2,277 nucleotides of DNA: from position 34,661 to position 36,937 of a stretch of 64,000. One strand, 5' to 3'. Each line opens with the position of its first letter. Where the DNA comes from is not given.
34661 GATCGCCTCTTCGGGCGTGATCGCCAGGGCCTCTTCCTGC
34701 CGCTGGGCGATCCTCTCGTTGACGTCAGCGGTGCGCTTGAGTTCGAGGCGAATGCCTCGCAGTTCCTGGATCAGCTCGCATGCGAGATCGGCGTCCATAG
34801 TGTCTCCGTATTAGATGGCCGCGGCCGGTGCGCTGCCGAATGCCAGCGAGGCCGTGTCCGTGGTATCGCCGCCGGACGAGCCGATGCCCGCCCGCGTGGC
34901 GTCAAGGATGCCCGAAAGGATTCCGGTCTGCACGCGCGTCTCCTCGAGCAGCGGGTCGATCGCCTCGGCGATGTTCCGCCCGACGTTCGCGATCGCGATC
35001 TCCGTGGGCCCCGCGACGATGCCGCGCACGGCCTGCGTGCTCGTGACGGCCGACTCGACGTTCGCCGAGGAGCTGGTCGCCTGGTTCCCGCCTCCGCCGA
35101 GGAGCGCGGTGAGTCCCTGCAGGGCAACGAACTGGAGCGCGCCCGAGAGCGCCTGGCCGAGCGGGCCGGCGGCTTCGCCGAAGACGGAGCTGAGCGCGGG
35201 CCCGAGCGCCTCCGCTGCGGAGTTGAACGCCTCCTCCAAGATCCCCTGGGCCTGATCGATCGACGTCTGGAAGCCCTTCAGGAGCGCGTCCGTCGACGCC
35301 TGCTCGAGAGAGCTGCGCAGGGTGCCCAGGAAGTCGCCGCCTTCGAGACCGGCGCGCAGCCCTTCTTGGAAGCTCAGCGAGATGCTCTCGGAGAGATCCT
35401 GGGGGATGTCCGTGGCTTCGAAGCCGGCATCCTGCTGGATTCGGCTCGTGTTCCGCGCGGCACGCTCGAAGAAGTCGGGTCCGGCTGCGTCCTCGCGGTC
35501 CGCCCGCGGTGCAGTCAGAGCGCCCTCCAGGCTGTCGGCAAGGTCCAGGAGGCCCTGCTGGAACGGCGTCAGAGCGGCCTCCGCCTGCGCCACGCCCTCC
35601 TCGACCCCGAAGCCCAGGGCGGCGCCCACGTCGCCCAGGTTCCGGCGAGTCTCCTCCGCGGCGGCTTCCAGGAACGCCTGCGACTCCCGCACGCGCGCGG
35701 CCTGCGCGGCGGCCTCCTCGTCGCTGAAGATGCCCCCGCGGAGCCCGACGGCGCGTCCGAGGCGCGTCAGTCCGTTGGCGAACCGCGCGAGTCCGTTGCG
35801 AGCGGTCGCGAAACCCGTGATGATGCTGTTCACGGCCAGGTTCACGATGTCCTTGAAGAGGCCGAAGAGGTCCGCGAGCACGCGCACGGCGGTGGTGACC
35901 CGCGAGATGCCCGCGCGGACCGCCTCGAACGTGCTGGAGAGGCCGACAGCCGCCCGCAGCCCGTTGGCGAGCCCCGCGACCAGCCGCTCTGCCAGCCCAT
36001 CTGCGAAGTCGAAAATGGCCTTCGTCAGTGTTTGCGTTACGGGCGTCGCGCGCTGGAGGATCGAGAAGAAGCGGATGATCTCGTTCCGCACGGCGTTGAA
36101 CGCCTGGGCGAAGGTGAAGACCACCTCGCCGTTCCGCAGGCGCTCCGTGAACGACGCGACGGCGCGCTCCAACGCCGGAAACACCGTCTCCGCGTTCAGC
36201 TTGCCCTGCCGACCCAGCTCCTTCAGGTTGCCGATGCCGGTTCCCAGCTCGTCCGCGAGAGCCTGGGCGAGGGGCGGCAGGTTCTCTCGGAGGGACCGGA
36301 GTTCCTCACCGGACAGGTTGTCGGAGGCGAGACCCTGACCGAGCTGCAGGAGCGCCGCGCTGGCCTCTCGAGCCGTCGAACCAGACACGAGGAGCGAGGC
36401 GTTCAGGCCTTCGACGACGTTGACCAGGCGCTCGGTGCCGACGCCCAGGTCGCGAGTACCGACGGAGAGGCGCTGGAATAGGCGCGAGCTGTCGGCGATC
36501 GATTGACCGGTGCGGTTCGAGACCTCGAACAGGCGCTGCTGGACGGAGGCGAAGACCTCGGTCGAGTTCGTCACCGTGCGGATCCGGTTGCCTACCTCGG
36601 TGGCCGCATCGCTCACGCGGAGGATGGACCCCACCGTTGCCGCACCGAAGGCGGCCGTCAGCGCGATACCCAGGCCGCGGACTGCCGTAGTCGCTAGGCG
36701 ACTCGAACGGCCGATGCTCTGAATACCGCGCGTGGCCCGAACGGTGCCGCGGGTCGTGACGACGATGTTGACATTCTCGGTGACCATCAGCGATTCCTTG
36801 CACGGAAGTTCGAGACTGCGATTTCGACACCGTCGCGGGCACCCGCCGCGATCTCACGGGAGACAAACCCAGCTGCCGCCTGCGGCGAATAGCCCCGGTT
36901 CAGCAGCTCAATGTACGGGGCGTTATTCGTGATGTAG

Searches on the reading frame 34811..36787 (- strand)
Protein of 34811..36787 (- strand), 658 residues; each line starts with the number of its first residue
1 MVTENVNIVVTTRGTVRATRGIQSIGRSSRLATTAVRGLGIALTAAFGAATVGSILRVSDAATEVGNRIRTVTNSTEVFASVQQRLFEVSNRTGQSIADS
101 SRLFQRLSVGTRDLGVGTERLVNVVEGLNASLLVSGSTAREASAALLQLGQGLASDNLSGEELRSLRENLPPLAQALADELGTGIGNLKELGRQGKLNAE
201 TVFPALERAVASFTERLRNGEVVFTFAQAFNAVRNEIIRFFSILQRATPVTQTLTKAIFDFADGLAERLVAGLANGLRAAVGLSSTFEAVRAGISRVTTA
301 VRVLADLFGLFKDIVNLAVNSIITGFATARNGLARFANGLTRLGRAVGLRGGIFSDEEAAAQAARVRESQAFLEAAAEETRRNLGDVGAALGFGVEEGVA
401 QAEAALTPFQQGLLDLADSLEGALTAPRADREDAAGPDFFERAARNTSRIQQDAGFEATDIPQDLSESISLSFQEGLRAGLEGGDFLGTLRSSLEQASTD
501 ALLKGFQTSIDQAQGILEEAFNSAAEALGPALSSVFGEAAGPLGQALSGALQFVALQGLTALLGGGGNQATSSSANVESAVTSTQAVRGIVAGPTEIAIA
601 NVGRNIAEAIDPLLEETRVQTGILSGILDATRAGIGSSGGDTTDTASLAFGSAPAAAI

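Call 8: search_protein_families(library=phrogs, proteins=[window:34811-36787:-], max_evalue=0.00001)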
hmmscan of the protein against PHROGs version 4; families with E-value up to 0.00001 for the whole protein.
window:34811-36787:- (658 aa): 19 families
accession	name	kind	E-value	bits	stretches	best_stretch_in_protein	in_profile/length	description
phrog_3336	-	tail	2.6e-57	196.2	1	1-304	32-332/1051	tail length tape measure protein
phrog_3519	-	tail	1e-52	181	1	16-407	44-407/959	tail length tape measure protein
phrog_339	-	tail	1.2e-48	167.2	1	16-550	37-450/1123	tail length tape measure protein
phrog_8010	-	tail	8.3e-47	160.7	1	31-301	258-522/1543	tail length tape measure protein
phrog_17300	-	tail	1.3e-46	160.4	1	29-301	53-319/900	tail length tape measure protein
phrog_1107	-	tail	1.2e-42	147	1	17-278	162-396/1252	tail length tape measure protein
phrog_7740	-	tail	4.2e-40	138.1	1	16-322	48-346/2151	tail length tape measure protein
phrog_32885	-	tail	3.4e-36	125.6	1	1-304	1-299/948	tail length tape measure protein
phrog_2335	-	tail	7.4e-33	114.6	1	16-388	457-808/1536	tail length tape measure protein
phrog_1068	-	tail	9.3e-32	111.6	1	28-322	87-362/706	tail length tape measure protein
phrog_16297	-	tail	2.2e-31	110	1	22-274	57-306/777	tail length tape measure protein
phrog_31452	-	tail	2.7e-28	99.6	1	17-263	21-261/814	tail length tape measure protein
phrog_16889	-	tail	4.9e-28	99.2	1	43-264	72-288/470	tail length tape measure protein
phrog_27190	-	tail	1.1e-24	87.6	1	35-283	91-339/1015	tail length tape measure protein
phrog_12706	-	tail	2.7e-24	86.4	1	17-365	181-521/1244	tail length tape measure protein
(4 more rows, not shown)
